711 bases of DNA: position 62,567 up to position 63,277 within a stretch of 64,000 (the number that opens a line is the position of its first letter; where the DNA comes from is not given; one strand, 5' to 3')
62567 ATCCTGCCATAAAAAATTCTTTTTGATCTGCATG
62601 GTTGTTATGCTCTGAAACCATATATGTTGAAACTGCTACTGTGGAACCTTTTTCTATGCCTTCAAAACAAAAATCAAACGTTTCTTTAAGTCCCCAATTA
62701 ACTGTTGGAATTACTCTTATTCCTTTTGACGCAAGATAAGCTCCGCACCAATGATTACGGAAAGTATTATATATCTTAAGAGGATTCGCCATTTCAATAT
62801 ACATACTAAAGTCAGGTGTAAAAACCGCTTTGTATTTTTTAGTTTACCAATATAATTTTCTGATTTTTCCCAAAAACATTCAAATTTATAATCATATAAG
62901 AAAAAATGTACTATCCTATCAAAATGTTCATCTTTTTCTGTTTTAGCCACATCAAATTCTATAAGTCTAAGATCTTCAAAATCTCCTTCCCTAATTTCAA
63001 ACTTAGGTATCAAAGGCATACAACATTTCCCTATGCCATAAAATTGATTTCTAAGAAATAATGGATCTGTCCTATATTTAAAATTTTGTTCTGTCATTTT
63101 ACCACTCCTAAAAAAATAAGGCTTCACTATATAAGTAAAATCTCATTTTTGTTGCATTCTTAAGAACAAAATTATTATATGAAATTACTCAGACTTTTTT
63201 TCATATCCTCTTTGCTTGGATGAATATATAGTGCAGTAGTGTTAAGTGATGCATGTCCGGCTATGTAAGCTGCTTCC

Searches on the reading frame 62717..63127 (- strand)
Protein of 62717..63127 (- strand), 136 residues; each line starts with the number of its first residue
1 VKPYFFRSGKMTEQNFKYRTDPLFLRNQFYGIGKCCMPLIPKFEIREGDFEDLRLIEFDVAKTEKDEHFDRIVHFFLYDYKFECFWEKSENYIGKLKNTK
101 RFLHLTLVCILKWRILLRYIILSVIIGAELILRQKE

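Call 6: search_protein_families(library=pfam, proteins=[window:62717-63127:-], max_evalue=0.01)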
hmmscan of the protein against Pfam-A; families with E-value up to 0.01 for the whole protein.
window:62717-63127:- (136 aa): 1 family
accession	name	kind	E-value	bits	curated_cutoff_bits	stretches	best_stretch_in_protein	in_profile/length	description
PF14386.11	DUF4417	-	1.6e-08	34.6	28.9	1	45-103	12-68/183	Domain of unknown function (DUF4417)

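Call 16: search_protein_families(library=phrogs, proteins=[window:62717-63127:-], max_evalue=0.1)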
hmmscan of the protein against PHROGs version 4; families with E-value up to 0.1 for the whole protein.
window:62717-63127:- (136 aa): 2 families
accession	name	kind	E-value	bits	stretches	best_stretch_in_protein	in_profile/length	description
phrog_8680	-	unknown function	2.4e-09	37.6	1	48-98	39-87/221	-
phrog_940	-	DNA, RNA and nucleotide metabolism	8.4e-09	36.1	1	44-103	178-238/388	nuclease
